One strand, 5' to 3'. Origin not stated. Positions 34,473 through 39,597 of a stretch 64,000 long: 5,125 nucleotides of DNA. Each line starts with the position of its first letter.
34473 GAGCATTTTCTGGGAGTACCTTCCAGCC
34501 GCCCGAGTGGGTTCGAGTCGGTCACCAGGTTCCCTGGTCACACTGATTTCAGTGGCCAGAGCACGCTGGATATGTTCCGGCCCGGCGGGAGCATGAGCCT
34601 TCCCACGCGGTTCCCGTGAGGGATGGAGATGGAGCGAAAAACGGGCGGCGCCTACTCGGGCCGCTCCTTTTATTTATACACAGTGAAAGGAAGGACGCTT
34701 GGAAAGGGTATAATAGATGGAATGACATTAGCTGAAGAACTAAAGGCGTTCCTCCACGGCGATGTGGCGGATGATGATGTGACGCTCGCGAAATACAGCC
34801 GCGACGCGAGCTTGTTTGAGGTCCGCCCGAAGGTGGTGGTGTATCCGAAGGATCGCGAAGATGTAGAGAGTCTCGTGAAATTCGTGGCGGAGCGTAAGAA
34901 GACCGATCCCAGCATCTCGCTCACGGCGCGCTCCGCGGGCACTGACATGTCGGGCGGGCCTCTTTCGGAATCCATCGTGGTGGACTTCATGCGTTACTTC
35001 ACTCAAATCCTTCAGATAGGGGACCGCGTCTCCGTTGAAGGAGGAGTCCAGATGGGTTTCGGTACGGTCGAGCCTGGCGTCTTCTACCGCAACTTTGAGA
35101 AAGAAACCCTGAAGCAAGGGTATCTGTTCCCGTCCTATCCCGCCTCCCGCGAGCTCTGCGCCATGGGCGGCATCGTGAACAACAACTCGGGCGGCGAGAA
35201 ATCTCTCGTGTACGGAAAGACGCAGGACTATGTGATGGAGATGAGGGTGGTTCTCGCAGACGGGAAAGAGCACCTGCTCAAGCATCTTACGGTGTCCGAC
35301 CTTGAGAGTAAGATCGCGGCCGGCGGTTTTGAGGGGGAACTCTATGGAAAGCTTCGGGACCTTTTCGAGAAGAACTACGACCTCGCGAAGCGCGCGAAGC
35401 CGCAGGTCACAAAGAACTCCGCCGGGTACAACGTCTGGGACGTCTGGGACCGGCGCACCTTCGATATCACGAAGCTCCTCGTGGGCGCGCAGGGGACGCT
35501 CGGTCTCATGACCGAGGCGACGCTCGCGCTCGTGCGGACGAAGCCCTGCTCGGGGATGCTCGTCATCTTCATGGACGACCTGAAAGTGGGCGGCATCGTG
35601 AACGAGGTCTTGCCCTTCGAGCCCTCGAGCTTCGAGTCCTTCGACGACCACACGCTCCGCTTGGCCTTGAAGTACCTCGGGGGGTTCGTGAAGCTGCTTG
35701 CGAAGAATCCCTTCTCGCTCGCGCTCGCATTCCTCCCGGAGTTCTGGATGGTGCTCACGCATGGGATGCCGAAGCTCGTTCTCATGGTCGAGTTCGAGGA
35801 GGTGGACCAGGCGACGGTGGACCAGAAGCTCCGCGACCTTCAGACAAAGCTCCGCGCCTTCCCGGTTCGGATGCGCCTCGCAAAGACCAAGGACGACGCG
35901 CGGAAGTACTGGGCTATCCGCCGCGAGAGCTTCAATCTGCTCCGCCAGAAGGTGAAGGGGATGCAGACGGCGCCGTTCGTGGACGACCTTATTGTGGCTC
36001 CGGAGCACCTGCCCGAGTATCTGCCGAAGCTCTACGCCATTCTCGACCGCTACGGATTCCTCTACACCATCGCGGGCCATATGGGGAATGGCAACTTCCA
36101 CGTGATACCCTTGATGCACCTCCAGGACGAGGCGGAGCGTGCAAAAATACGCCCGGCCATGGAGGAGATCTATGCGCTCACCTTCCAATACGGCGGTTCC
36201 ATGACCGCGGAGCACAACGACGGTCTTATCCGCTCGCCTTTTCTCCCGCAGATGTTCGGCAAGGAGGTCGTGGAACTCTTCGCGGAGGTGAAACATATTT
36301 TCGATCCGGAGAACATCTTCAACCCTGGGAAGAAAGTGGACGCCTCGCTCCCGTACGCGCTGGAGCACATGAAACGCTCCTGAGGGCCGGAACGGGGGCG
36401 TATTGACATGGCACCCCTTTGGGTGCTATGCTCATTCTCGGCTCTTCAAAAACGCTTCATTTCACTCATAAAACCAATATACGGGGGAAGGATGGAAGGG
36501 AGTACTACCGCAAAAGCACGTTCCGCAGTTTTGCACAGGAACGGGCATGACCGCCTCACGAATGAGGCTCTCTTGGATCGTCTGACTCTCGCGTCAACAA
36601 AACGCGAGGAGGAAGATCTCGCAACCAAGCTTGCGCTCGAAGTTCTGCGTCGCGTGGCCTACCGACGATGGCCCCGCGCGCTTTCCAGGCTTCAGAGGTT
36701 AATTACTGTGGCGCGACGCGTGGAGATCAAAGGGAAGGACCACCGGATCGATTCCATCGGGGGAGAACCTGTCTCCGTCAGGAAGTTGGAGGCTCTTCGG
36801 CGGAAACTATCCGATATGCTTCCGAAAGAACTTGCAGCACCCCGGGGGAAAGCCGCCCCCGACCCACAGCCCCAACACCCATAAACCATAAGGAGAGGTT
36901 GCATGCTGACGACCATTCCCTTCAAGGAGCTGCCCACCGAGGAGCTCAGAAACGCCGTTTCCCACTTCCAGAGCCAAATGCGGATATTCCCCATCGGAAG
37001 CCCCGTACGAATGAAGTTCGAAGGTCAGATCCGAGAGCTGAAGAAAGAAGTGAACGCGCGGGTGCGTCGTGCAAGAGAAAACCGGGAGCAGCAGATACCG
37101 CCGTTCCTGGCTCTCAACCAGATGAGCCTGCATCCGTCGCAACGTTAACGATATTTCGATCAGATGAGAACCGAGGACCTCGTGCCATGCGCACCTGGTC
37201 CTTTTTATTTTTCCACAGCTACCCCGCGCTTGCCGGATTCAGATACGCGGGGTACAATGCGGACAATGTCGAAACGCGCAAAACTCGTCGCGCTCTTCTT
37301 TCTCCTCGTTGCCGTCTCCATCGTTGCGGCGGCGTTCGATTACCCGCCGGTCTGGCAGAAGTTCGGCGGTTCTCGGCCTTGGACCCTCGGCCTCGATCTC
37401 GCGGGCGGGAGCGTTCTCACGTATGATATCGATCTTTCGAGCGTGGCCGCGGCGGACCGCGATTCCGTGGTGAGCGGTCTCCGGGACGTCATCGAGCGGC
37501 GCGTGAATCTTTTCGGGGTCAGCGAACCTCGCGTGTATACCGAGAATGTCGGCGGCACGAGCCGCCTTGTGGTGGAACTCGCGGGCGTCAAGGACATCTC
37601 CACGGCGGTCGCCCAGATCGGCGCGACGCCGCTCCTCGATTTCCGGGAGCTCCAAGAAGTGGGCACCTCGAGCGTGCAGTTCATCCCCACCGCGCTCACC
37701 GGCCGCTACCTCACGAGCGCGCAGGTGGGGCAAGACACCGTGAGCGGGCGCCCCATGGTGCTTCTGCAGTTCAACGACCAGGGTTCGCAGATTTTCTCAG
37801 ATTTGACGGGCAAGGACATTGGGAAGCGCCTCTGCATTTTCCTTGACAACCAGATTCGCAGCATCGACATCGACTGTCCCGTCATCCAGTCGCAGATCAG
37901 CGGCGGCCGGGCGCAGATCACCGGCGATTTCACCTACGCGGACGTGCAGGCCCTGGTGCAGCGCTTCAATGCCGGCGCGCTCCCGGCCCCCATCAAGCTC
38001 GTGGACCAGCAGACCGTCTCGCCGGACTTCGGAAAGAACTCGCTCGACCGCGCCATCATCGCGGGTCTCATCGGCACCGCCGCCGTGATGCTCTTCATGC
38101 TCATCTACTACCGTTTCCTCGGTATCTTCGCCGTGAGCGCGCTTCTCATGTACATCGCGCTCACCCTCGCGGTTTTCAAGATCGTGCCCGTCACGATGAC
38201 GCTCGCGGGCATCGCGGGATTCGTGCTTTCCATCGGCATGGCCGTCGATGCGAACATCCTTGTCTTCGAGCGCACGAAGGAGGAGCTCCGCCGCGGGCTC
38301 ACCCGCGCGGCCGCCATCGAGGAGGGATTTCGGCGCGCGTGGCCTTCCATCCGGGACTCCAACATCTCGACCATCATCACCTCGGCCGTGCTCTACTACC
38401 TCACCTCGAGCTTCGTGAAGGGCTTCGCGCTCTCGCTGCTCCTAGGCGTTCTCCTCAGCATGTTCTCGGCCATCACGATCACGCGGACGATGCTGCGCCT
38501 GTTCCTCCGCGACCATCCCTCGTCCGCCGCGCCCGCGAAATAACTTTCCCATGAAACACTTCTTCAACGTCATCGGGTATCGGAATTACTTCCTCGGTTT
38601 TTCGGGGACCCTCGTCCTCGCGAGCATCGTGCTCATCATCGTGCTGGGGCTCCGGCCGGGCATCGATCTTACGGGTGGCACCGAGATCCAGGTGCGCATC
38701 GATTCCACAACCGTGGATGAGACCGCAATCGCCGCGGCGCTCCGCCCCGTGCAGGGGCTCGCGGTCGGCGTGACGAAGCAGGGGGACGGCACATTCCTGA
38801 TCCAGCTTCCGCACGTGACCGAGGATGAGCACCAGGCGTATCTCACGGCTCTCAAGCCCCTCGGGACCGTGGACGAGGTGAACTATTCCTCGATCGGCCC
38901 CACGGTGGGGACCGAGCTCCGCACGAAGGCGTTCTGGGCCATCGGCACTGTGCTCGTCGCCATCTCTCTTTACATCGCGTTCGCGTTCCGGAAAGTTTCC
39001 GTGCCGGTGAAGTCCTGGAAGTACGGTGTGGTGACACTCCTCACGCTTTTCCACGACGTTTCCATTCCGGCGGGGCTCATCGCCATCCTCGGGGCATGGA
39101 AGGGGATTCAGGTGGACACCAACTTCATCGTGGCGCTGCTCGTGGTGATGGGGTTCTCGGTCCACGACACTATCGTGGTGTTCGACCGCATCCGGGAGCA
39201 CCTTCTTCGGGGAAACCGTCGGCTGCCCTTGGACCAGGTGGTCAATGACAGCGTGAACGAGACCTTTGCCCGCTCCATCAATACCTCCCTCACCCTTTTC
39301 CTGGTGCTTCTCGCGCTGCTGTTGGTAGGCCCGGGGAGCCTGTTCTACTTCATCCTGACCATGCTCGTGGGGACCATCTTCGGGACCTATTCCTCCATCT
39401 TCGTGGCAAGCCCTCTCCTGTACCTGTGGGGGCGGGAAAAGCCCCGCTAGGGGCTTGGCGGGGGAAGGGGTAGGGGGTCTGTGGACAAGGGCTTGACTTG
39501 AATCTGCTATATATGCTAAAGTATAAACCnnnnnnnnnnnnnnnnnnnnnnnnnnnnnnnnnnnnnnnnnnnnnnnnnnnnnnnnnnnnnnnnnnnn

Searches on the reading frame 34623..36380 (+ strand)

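Call 46: search_protein_families(library=pfam, proteins=[window:34623-36380:+], max_evalue=0.1)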
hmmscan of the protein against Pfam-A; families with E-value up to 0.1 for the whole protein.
window:34623-36380:+ (586 aa): 2 families
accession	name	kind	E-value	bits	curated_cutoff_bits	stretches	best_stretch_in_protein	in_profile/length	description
PF02913.24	FAD-oxidase_C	-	2.2e-45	155.8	21.2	1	334-570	32-247/248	FAD linked oxidases, C-terminal domain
PF01565.28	FAD_binding_4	-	9.5e-26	90.6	26.4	1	69-216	1-135/139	FAD binding domain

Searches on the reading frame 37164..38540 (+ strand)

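Call 46: search_protein_families(library=pfam, proteins=[window:37164-38540:+], max_evalue=0.1)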
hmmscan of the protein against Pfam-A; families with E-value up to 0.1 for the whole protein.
window:37164-38540:+ (459 aa): 7 families
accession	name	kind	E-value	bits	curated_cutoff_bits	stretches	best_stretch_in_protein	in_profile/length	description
PF22599.2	SecDF_P1_head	-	8e-24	84.2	27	1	176-275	19-114/114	SecDF, P1 head subdomain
PF02355.23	SecD_SecF_C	-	9.5e-16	58.2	20.5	1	278-446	14-185/189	Protein export membrane protein SecD/SecF, C-terminal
PF21760.3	SecD_1st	-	2.8e-13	49.5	27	1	107-164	5-59/60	Protein translocase subunit SecDF, P1 domain, N-terminal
PF03176.21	MMPL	-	4.2e-12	46.1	20.5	1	230-441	79-296/333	MMPL family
PF00873.25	ACR_tran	-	5e-08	31.6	28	1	273-454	310-496/1021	AcrB/AcrD/AcrF family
PF12349.14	Sterol-sensing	-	0.0032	17.8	22.3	1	318-449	7-138/153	Sterol-sensing domain of SREBP cleavage-activation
PF07549.19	Sec_GG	-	0.054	13.5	20.3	0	75-87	10-22/28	SecD/SecF GG Motif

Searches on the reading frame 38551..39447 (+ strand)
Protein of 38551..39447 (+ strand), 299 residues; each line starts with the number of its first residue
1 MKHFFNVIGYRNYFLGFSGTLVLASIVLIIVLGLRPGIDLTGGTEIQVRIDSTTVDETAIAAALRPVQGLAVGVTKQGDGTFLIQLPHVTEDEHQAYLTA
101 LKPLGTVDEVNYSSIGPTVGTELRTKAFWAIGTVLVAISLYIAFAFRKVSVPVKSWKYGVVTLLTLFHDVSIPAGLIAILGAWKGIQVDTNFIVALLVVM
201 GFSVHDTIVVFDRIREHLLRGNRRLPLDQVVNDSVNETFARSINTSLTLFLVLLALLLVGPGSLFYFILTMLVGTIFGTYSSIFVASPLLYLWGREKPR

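Call 46: search_protein_families(library=pfam, proteins=[window:38551-39447:+], max_evalue=0.1)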
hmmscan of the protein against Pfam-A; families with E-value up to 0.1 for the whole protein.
window:38551-39447:+ (299 aa): 2 families
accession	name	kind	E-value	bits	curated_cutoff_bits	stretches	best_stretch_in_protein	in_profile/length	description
PF02355.23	SecD_SecF_C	-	1.5e-52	178.2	20.5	1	106-295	12-188/189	Protein export membrane protein SecD/SecF, C-terminal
PF07549.19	Sec_GG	-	1.4e-07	31.2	20.3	1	27-53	1-27/28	SecD/SecF GG Motif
